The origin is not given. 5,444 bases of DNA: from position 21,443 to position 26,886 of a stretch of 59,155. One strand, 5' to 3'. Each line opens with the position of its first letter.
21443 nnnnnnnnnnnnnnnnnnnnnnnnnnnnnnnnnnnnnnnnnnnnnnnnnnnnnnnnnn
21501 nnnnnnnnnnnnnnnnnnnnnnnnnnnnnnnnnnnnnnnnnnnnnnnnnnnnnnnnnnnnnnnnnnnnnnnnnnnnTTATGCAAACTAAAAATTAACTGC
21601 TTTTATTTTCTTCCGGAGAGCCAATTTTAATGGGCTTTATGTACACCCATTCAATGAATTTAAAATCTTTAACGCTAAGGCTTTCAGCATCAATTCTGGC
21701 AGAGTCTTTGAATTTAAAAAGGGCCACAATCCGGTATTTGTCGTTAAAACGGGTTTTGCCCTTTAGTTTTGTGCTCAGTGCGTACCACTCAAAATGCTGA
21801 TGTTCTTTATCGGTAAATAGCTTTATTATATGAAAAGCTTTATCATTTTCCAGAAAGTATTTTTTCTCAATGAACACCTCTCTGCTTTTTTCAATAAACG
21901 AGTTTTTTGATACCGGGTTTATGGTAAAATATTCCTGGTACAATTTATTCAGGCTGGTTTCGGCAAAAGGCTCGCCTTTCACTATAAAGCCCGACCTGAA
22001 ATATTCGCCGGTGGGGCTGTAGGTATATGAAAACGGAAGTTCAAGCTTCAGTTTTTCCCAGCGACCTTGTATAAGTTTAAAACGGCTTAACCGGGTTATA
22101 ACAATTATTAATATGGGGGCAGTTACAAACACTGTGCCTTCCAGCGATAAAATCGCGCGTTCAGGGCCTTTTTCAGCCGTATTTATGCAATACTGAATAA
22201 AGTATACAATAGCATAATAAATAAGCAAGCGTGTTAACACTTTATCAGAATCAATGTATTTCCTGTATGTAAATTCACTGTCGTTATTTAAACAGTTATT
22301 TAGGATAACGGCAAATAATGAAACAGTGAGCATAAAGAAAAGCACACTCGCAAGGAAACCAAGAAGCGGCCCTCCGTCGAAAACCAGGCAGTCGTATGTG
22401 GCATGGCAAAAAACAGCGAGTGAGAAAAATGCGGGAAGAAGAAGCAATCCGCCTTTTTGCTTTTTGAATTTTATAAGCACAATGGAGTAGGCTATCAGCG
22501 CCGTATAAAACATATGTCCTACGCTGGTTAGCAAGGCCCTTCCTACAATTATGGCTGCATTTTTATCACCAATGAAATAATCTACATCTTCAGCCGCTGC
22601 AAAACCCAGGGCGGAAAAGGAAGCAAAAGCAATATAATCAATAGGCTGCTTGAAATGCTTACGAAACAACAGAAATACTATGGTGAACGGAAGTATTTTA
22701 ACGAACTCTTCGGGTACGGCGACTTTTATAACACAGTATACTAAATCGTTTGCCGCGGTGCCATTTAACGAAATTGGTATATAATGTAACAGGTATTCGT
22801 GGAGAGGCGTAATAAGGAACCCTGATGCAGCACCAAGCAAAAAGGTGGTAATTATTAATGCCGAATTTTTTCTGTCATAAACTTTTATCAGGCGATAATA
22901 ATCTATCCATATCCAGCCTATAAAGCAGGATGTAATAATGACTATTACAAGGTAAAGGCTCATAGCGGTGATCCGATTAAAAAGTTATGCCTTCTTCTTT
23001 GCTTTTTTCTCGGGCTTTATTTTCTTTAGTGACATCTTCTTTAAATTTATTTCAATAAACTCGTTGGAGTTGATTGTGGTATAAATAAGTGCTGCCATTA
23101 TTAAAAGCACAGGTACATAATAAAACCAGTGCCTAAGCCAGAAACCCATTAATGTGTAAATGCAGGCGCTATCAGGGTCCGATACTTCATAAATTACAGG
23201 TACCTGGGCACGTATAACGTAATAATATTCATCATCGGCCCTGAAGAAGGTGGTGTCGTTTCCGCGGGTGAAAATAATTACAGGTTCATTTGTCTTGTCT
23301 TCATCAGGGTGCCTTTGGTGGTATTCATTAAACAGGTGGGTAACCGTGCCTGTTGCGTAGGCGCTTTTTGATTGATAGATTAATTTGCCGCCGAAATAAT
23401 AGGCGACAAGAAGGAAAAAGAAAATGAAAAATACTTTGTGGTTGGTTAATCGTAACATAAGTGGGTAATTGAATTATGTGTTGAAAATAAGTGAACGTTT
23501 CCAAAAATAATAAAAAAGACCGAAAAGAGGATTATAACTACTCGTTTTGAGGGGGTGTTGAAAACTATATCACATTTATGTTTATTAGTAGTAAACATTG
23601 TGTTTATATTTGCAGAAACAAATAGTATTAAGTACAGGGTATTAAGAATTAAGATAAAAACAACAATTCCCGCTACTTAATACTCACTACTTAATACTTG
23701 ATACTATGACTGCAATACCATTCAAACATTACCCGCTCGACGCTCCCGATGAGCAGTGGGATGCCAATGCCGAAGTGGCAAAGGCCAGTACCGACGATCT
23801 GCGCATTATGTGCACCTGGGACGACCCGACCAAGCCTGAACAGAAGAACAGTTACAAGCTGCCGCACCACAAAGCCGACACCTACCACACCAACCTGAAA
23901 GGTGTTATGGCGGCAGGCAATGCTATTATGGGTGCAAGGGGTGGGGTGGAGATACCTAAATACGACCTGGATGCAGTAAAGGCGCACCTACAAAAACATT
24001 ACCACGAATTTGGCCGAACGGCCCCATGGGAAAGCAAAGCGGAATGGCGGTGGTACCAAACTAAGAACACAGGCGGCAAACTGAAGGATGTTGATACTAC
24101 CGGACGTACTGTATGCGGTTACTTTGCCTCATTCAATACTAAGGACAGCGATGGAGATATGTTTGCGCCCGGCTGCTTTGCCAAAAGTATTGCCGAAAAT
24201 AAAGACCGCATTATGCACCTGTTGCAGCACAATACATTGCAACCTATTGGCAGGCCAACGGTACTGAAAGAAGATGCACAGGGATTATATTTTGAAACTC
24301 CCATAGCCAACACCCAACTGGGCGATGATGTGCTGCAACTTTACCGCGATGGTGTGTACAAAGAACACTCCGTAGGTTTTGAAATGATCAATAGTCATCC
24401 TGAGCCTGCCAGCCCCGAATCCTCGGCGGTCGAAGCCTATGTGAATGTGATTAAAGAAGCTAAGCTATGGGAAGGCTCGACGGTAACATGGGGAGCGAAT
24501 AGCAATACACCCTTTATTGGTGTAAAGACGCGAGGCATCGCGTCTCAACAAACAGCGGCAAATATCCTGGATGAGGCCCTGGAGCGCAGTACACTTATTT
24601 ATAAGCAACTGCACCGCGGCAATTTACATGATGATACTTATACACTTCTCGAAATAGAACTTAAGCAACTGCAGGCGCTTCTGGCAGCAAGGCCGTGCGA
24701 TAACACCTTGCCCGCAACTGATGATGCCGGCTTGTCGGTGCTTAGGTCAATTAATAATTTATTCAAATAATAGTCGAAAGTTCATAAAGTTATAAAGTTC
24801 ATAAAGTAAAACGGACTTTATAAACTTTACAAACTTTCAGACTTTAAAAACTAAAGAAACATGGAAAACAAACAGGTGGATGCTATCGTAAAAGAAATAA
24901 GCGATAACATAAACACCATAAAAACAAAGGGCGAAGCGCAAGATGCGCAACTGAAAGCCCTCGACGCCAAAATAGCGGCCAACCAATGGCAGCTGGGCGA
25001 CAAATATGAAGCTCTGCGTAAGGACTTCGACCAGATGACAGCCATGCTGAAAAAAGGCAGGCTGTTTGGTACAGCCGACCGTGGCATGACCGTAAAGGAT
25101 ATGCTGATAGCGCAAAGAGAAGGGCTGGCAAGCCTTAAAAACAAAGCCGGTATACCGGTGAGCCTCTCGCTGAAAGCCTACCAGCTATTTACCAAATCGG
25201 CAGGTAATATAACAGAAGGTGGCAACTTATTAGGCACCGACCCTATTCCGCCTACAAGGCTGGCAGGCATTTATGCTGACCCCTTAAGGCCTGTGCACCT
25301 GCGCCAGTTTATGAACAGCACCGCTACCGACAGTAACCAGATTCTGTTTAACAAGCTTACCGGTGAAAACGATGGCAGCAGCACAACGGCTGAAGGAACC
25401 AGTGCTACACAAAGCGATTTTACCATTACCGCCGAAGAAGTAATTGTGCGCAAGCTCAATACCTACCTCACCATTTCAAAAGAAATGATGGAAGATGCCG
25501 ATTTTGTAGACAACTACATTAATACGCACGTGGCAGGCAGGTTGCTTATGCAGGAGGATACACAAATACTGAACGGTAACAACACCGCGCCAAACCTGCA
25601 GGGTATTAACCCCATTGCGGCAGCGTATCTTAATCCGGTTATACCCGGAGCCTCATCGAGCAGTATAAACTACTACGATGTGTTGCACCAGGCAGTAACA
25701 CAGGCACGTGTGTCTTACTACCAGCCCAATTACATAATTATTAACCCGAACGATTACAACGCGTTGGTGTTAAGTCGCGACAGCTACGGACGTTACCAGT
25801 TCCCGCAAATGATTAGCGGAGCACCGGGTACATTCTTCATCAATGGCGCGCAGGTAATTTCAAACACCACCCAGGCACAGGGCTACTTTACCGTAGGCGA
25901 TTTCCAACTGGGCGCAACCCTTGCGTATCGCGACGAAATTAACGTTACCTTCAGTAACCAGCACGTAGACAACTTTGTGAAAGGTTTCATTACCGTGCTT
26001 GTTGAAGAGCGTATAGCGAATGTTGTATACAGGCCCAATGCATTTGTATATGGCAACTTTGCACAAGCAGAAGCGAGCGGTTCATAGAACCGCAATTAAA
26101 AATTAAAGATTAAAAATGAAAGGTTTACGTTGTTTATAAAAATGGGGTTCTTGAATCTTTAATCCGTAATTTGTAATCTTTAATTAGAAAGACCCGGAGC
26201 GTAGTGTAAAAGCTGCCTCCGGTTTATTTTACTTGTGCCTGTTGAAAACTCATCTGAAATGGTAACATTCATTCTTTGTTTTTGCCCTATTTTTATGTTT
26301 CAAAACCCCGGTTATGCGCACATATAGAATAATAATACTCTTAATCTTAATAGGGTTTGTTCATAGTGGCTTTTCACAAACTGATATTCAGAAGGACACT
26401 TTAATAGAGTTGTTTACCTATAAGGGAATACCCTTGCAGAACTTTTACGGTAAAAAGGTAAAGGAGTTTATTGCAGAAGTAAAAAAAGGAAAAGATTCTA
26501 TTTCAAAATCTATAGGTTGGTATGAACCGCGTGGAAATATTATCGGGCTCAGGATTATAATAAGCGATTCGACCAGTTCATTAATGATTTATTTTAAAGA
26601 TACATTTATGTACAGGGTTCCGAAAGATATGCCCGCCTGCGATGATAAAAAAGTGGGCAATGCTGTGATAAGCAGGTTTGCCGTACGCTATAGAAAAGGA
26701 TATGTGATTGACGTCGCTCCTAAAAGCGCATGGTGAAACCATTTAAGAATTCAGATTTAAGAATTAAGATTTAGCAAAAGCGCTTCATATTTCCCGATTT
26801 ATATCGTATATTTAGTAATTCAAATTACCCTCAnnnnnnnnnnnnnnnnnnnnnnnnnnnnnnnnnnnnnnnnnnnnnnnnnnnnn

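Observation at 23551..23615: Gap-free 65-bp motif (57/65 identical) precedes two separated phage structural blocks, with a weaker same-length copy before the third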

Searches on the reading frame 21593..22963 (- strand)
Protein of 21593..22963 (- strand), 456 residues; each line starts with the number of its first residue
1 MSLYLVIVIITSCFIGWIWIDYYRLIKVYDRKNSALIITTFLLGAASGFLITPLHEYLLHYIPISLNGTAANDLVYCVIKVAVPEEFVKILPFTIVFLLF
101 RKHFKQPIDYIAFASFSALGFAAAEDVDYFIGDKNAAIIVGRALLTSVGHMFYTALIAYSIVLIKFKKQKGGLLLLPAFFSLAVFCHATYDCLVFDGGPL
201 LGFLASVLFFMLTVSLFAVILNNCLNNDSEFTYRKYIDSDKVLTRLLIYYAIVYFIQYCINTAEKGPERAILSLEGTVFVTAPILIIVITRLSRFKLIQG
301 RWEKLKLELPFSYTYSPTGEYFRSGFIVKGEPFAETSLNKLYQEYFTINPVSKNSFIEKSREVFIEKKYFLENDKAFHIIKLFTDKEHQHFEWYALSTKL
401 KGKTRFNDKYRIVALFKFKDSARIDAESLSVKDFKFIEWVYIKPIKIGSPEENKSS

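Call 11: search_protein_families(library=pfam, proteins=[window:21593-22963:-], max_evalue=0.01)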
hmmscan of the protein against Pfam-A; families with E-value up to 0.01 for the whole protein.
window:21593-22963:- (456 aa): 1 family
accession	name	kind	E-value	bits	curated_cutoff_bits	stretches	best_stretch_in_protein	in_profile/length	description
PF13367.11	PrsW-protease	-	2.4e-26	93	23.5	1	35-213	4-193/196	PrsW family intramembrane metalloprotease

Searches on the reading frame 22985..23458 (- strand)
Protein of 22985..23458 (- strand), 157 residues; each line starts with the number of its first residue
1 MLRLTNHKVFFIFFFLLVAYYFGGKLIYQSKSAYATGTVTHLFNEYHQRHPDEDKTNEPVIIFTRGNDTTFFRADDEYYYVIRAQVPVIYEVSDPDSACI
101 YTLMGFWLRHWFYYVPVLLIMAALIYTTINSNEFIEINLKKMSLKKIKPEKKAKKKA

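Call 11: search_protein_families(library=pfam, proteins=[window:22985-23458:-], max_evalue=0.01)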
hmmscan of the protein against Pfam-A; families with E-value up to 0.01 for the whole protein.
window:22985-23458:- (157 aa): 1 family
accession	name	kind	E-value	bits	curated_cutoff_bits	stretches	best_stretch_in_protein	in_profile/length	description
PF09716.15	ETRAMP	-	0.0015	18.9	29.1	0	112-156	7-51/81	Malarial early transcribed membrane protein (ETRAMP)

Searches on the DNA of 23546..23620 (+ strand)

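Call 88: search_dna_similar(query=window:23546-23620:+, collection=phages, mode=distant, max_evalue=10, max_rows=10)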
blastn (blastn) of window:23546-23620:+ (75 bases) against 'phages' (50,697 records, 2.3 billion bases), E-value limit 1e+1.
Records with a match: 81; places in all: 81; records where one place covers at least 80% of the query: 0.
Best place of each record, by identity: >=99% 19; 95-99% 29; 90-95% 13; 80-90% 20.
By first word of the organism name: Escherichia 16; Klebsiella 10; Prevotella 9; Acinetobacter 8; uncultured 7; Pseudomonas 7; Streptococcus 4; Shewanella 4; Bacteriophage 3; Bacteroides 3; and 6 more.
By host as written in the record: - 18; Klebsiella pneumoniae 10; Prevotella sp. 9; Escherichia coli 5; Escherichia coli O157:H7 4; Acinetobacter baumannii 3; Acinetobacter baumannii (Acibaumc1) 3; Tenacibaculum maritimum 3; and 17 more.
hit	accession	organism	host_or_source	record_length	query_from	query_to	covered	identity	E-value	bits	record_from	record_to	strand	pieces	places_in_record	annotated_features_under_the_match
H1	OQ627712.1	Acinetobacter phage AB1I1M-1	Acinetobacter baumannii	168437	14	53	53%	80.5%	7e+0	35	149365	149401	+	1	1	DNA ligase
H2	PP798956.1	Acinetobacter phage AB1I1L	Acinetobacter baumannii (Acibaumc1)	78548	14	53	53%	80.5%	7e+0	35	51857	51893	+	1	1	record has no annotation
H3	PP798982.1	Acinetobacter phage AB1I1P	Acinetobacter baumannii (Acibaumc1)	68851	14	53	53%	80.5%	7e+0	35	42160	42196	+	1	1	hypothetical protein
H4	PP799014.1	Acinetobacter phage AB1I1T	Acinetobacter baumannii (Acibaumc1)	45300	14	53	53%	80.5%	7e+0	35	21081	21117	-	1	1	hypothetical protein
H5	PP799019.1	Acinetobacter phage AB2I2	Acinetobacter baumannii (Acibaumc2)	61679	14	53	53%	80.5%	7e+0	35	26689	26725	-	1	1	hypothetical protein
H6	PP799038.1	Acinetobacter phage AB2I3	Acinetobacter baumannii (Acibaumc2)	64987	14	53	53%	80.5%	7e+0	35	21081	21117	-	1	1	hypothetical protein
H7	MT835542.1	Bacteriophage sp.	human fecal samples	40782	35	70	48%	80.6%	7e+0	35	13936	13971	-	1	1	record has no annotation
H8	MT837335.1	Bacteriophage sp.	human fecal samples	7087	38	70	44%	87.9%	2e-1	39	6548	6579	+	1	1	record has no annotation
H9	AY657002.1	Streptococcus phage phi1207.3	Streptococcus pyogenes 2812A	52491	14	45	43%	87.5%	7e+0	35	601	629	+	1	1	hypothetical protein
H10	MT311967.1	Streptococcus phage phi29854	Streptococcus pyogenes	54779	14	45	43%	87.5%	7e+0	35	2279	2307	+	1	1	composite element phi29854 encoding mef(A) and msr(D) providing M ... | Tn1270.1 encoding mef(A) and msr(D), Genbank accession no. AF227520 | CpXC protein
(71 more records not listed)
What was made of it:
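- Tried and rejected: The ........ collection has no motif (call 88).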

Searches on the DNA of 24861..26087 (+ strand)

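Call 75: search_rna_families(sources=[L129, L130, L141, L152, L153, L050, L037, L095, L158, L005], threshold=gathering)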
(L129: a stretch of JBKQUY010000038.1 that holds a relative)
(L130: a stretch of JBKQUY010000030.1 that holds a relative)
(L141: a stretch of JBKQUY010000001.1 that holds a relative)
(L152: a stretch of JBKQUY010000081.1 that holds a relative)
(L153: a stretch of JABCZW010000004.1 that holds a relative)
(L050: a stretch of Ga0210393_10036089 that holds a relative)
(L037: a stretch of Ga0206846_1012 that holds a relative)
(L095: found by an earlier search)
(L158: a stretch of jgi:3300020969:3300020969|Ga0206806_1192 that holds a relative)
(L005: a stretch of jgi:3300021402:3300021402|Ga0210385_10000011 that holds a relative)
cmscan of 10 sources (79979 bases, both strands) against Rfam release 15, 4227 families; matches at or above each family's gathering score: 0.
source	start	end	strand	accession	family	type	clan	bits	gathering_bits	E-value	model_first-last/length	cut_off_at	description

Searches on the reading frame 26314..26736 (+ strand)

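Call 9: search_protein_families(library=pfam, proteins=[window:26314-26736:+], max_evalue=0.01)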
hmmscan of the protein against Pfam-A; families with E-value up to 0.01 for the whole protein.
window:26314-26736:+ (140 aa): 1 family
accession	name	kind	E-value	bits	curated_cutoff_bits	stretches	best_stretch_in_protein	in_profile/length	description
PF17764.6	PriA_3primeBD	-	0.00071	19.8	22.7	1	94-138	8-48/96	3'DNA-binding domain (3'BD)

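Call 14: search_protein_families(library=phrogs, proteins=[window:26314-26736:+], max_evalue=0.01)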
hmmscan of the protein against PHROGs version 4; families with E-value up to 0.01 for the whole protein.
window:26314-26736:+ (140 aa): 0 families
